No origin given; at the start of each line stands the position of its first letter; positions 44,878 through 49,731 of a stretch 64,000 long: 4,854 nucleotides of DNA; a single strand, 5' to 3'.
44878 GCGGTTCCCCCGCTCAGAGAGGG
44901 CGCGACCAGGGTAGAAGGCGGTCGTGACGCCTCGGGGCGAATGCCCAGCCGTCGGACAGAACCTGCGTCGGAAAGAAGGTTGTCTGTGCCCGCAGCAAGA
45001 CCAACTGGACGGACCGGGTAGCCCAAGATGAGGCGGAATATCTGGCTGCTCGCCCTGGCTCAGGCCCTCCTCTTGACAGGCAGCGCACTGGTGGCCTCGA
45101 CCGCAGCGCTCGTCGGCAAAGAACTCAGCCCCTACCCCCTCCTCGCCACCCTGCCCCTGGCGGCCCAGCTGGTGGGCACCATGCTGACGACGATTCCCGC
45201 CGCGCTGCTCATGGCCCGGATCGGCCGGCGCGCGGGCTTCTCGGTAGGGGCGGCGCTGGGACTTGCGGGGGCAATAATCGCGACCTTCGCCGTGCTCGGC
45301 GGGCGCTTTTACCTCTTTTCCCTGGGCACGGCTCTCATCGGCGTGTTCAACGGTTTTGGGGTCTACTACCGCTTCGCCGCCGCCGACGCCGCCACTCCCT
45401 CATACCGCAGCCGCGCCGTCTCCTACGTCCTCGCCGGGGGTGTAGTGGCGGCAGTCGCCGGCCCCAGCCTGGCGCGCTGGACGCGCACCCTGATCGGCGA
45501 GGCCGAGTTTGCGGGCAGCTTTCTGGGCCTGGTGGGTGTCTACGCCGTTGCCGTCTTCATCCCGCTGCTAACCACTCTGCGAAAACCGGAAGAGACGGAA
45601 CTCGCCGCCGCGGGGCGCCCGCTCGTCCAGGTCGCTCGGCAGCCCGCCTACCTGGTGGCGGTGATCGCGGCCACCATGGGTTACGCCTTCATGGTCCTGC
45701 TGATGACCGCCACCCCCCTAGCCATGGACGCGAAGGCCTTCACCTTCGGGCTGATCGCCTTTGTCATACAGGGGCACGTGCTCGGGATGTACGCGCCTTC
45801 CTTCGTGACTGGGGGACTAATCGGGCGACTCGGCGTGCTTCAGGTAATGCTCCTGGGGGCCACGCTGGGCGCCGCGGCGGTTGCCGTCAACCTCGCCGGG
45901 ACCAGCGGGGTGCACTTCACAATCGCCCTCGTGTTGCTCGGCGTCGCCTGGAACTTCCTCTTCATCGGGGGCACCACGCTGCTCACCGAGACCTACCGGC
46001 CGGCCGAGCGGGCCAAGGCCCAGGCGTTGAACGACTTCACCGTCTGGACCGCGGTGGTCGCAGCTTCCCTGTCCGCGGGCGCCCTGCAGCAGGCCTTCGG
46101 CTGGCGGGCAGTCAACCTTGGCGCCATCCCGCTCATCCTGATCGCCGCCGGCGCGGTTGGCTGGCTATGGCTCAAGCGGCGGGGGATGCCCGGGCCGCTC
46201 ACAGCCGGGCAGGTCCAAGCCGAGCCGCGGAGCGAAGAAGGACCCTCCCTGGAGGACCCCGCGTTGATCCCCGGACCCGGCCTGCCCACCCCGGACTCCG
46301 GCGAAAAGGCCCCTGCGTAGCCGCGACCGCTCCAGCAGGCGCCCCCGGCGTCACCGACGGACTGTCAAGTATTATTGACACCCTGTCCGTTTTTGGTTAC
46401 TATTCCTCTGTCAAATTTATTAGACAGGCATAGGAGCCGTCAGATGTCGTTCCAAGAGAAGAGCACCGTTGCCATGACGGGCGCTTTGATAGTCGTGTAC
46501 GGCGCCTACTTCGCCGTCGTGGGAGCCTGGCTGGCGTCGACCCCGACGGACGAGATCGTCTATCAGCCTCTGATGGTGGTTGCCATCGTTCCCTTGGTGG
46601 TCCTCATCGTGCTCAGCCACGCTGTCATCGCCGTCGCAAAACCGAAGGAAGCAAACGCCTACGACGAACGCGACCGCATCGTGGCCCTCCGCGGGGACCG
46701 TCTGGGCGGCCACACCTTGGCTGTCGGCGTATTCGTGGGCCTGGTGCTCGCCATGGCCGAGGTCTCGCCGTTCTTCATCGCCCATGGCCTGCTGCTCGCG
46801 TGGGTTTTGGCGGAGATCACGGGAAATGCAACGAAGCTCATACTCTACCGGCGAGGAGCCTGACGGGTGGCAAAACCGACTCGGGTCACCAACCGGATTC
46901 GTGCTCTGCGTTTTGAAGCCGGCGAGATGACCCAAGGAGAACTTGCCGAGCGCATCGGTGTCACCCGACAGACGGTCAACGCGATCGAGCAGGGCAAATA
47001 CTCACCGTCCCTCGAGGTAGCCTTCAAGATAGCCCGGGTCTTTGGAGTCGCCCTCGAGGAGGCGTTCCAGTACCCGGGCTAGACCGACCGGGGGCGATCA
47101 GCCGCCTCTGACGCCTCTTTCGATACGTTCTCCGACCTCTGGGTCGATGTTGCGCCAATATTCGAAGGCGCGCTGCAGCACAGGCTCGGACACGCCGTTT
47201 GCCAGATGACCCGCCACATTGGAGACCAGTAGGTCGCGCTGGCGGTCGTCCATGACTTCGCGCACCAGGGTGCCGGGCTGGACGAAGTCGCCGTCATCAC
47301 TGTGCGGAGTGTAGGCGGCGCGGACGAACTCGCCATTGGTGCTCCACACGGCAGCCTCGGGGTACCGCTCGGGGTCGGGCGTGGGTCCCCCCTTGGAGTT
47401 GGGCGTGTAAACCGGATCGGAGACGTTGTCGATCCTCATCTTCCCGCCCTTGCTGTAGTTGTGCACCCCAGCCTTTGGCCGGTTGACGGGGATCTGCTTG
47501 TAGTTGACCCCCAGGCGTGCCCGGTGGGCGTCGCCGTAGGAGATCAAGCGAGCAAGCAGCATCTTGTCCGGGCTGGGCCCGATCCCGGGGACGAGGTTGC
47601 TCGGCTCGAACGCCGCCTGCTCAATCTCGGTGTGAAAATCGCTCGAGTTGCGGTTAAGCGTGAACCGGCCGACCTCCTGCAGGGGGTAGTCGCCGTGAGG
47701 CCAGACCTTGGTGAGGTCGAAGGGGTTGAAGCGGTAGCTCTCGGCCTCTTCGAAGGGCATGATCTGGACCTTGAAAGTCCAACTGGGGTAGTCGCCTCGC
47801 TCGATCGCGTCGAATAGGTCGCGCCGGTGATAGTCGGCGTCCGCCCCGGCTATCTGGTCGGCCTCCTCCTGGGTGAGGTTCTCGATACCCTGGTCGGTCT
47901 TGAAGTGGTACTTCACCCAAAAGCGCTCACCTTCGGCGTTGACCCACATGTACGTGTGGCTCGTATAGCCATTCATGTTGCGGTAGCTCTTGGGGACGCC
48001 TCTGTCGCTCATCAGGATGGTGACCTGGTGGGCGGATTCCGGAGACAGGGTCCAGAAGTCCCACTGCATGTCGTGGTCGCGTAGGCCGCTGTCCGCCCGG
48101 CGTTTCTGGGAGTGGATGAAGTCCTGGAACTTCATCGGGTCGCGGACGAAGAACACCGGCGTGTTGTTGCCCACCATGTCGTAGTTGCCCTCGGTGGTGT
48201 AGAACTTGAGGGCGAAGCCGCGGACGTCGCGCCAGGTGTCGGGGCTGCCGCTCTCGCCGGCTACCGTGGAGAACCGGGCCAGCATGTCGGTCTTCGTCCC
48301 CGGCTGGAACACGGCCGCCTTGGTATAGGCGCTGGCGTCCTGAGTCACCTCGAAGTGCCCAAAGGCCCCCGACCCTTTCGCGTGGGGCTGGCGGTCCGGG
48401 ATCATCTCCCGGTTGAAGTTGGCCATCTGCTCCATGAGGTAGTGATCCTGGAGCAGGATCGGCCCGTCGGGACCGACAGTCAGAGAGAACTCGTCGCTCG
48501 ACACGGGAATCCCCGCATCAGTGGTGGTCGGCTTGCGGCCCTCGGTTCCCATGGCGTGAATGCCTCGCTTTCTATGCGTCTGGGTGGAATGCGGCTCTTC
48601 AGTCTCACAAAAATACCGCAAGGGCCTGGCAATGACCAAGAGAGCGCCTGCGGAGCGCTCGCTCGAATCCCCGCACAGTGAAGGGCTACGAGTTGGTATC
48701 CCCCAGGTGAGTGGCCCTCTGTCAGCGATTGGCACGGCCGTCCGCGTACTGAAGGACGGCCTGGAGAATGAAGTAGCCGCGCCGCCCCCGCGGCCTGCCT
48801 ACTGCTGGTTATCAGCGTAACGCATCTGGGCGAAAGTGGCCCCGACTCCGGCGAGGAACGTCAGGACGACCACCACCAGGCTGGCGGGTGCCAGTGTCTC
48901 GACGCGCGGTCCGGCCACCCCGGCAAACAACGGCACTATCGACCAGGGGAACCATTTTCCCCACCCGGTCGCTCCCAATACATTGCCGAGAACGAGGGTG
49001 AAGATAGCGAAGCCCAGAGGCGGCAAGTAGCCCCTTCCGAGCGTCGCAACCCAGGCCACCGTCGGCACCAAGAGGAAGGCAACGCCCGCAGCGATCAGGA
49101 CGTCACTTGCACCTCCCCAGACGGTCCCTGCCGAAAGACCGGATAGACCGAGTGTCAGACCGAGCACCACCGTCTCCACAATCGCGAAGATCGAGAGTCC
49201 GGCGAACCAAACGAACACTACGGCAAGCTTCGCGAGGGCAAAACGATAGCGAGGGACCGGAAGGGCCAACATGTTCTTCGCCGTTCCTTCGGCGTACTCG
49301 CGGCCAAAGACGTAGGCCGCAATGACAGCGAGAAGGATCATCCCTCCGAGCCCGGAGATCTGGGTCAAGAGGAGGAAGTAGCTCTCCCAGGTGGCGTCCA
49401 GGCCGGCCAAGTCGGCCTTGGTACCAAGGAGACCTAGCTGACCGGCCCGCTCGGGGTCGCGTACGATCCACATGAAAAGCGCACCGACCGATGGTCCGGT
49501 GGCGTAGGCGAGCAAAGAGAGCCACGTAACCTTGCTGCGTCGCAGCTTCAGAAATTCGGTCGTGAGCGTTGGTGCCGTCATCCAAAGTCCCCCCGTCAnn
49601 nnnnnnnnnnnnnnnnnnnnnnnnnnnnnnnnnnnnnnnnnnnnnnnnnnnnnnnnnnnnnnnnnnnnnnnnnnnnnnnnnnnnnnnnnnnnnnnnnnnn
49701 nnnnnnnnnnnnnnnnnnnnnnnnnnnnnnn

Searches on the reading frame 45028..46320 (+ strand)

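Call 52: search_protein_families(library=pfam, proteins=[window:45028-46320:+], max_evalue=0.0001)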
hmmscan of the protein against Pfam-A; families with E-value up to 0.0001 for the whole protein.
window:45028-46320:+ (430 aa): 2 families
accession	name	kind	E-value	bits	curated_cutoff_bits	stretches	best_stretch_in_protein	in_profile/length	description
PF07690.21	MFS_1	-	4.1e-23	82.3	33.4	2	8-244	1-241/347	Major Facilitator Superfamily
PF00083.30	Sugar_tr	-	7.6e-05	22.2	22.3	1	50-184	299-441/452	Sugar (and other) transporter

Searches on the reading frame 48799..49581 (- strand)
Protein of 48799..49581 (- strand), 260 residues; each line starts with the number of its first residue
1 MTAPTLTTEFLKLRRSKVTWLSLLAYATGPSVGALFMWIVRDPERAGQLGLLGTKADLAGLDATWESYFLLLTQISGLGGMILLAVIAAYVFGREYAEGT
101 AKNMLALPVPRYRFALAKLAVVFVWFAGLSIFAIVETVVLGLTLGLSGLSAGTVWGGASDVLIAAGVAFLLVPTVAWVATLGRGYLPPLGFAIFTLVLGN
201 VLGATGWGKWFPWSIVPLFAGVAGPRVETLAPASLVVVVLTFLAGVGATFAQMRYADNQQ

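Call 52: search_protein_families(library=pfam, proteins=[window:48799-49581:-], max_evalue=0.0001)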
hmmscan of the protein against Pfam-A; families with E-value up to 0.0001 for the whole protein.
window:48799-49581:- (260 aa): 2 families
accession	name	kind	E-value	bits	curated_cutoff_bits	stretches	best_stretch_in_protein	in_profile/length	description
PF12730.13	ABC2_membrane_4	-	7.5e-27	94.9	27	1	6-198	2-178/179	ABC-2 family transporter protein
PF12679.13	ABC2_membrane_2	-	8.4e-05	22.4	27.2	1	8-174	6-166/283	ABC-2 family transporter protein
